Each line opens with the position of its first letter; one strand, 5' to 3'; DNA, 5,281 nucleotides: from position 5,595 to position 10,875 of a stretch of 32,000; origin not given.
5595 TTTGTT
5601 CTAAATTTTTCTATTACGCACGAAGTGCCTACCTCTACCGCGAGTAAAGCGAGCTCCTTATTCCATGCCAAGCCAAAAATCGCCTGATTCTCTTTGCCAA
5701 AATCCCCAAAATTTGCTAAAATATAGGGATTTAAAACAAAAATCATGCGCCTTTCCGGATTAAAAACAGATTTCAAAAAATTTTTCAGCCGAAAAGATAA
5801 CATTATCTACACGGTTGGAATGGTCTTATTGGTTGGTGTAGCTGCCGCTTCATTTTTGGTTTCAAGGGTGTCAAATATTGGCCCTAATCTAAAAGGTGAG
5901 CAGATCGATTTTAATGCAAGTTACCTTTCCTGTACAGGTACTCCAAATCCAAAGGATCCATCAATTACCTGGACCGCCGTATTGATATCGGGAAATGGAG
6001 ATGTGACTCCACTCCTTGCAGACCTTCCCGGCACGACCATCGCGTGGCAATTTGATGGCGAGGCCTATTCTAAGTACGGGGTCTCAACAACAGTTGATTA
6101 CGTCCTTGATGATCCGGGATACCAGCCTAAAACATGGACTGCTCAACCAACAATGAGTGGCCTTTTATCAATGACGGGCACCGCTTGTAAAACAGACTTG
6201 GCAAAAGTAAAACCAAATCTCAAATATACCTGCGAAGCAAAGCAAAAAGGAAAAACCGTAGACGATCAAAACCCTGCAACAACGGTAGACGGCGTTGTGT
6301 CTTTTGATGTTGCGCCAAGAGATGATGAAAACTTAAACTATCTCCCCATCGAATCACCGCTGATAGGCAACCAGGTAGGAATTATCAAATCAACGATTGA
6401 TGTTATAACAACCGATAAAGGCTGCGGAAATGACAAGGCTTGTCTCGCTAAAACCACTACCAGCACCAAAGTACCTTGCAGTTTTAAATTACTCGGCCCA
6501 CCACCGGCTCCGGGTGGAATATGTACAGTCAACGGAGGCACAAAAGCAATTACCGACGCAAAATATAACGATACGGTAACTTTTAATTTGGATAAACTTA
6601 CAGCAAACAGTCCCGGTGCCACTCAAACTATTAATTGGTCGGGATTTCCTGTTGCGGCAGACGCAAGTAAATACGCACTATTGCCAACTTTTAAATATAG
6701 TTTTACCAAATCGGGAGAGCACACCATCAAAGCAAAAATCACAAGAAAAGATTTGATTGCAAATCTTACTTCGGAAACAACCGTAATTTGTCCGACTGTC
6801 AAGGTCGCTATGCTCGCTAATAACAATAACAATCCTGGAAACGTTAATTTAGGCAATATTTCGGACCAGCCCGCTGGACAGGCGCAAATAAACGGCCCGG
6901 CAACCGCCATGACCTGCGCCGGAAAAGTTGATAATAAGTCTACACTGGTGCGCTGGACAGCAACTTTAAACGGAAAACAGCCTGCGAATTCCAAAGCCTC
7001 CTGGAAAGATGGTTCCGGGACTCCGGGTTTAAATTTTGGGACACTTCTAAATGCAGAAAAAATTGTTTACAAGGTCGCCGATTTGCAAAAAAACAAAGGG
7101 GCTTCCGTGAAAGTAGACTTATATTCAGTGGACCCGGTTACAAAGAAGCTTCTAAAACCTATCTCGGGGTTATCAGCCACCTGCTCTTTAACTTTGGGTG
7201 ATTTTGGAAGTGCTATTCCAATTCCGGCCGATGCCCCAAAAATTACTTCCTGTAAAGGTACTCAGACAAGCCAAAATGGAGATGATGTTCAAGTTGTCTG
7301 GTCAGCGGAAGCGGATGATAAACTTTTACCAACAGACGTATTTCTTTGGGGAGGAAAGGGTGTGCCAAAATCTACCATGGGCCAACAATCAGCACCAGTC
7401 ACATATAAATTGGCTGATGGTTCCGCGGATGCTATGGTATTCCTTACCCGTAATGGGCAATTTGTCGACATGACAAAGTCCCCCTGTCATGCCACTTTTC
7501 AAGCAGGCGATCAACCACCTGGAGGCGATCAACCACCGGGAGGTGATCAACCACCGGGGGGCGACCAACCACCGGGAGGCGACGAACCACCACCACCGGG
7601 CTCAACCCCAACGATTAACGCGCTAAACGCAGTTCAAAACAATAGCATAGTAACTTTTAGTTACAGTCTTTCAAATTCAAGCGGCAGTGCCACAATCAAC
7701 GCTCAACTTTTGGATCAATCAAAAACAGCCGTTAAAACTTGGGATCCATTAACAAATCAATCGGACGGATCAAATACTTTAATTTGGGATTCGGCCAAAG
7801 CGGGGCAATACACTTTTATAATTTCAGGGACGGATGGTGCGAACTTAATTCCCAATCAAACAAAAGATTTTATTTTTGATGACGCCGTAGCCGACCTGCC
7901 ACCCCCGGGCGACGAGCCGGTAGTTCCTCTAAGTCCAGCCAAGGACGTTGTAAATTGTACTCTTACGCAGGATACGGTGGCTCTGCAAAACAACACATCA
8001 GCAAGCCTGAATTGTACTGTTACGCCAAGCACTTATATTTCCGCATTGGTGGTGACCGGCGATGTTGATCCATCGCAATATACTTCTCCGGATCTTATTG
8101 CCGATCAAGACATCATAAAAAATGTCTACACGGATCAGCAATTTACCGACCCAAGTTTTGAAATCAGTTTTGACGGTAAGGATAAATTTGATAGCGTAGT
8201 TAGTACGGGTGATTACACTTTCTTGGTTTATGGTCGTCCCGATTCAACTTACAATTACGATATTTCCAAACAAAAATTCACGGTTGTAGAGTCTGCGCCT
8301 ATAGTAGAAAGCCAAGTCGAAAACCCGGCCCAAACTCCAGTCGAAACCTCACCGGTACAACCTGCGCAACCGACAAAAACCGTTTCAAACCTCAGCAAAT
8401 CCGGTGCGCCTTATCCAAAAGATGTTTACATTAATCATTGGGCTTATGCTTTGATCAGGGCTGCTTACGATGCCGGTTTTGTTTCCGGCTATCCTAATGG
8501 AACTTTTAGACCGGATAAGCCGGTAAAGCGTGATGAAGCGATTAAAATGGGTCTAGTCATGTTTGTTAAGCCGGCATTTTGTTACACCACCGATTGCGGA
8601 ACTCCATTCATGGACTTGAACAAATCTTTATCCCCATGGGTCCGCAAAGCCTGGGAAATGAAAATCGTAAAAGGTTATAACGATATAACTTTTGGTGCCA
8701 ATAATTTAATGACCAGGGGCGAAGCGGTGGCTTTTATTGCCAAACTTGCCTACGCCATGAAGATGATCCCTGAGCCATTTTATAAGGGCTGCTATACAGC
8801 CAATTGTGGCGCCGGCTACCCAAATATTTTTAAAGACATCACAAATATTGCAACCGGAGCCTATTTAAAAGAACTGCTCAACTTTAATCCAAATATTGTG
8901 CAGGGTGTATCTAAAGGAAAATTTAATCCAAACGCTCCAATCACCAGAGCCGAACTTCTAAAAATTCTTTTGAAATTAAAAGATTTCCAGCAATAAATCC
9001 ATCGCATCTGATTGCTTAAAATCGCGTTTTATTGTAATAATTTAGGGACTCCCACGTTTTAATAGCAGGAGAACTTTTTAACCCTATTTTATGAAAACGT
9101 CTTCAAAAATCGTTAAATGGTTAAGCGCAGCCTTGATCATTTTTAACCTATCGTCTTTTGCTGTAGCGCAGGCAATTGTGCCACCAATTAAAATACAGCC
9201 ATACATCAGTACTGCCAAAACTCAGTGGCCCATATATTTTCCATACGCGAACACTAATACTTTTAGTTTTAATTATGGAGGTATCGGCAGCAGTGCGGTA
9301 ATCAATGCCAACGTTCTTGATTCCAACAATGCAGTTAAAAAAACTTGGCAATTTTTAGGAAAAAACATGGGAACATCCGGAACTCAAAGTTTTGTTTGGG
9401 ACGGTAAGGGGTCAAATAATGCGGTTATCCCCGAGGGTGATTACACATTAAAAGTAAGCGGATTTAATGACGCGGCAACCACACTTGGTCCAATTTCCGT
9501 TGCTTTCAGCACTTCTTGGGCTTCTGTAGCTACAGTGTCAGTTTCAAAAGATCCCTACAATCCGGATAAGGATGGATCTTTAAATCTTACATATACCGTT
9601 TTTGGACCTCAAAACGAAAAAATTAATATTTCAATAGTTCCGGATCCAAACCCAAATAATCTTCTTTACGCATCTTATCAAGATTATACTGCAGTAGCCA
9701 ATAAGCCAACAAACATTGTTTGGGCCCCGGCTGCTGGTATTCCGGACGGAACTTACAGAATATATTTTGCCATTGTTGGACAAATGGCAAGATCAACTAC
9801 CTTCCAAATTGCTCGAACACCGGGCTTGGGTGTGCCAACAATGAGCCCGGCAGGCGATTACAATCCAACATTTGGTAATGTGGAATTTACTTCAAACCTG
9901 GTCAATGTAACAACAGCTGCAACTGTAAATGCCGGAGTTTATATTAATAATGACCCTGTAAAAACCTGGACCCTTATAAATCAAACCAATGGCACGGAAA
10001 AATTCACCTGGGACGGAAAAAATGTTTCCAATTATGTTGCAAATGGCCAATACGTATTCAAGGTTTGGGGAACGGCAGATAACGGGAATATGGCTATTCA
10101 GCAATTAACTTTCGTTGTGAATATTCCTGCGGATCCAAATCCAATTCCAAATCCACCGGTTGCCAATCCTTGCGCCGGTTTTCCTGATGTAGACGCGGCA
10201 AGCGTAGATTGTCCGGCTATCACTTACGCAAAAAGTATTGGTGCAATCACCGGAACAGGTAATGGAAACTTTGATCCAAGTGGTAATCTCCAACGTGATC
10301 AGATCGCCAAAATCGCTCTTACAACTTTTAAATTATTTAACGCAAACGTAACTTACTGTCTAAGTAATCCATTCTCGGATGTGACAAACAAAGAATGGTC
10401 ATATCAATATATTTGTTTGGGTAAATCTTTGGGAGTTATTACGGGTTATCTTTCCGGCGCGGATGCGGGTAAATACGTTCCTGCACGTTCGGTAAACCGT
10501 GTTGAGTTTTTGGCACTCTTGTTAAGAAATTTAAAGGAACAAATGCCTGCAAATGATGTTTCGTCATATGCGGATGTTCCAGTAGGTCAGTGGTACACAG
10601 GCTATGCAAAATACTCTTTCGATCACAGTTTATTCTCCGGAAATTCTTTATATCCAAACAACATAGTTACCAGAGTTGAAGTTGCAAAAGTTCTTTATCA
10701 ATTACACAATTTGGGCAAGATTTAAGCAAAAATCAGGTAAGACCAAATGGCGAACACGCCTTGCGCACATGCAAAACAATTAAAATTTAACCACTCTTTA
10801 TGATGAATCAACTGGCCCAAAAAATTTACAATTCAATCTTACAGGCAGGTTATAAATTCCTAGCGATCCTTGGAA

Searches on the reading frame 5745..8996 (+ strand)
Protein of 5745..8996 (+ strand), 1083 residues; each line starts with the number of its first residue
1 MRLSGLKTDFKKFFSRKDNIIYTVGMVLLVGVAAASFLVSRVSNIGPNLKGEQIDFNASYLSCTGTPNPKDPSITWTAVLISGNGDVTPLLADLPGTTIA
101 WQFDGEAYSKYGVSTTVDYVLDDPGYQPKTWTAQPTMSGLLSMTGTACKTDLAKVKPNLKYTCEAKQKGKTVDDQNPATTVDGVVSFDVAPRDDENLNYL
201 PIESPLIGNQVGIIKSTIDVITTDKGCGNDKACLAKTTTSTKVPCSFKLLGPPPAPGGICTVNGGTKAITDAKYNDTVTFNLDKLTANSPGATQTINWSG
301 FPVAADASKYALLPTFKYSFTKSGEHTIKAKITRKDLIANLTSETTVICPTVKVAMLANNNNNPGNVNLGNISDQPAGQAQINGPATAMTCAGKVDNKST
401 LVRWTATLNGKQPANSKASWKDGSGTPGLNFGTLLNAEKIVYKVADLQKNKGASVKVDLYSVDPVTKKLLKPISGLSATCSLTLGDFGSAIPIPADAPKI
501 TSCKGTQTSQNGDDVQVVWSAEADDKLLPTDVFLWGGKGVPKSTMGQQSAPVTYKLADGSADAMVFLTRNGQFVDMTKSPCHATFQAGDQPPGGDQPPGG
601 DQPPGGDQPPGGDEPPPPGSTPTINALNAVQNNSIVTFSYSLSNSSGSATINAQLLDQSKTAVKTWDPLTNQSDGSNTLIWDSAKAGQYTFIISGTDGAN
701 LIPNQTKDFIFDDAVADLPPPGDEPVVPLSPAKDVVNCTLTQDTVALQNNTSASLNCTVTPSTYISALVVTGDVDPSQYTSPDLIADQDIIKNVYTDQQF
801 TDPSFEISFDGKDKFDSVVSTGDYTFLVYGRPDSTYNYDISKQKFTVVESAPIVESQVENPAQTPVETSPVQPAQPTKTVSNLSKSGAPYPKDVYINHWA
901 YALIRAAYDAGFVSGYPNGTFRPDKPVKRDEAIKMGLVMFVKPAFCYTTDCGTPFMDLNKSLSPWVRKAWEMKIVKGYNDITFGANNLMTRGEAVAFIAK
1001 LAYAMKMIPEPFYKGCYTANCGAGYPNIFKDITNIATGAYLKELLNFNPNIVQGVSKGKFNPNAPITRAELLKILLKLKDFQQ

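Call 82: search_protein_families(library=pfam, proteins=[window:5745-8996:+], max_evalue=0.01)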
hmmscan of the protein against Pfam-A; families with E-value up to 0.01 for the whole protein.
window:5745-8996:+ (1083 aa): 3 families
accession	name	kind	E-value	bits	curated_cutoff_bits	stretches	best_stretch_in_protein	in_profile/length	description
PF00395.25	SLH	-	2.6e-25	88.5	20.8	3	892-933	3-44/44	S-layer homology domain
PF13860.13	FlgD_ig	-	2.2e-05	24.8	27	1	632-698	8-78/79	FlgD Ig-like domain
PF07495.19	Y_Y_Y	-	0.0049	17.2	26.6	0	820-847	36-64/65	Y_Y_Y domain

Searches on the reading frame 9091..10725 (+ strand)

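Call 82: search_protein_families(library=pfam, proteins=[window:9091-10725:+], max_evalue=0.01)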
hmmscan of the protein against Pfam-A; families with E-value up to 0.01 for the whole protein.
window:9091-10725:+ (544 aa): 2 families
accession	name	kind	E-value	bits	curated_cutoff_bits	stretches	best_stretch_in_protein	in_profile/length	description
PF13860.13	FlgD_ig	-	1e-12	48.3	27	2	286-328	33-76/79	FlgD Ig-like domain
PF00395.25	SLH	-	5.8e-12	45.8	20.8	1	364-406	2-44/44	S-layer homology domain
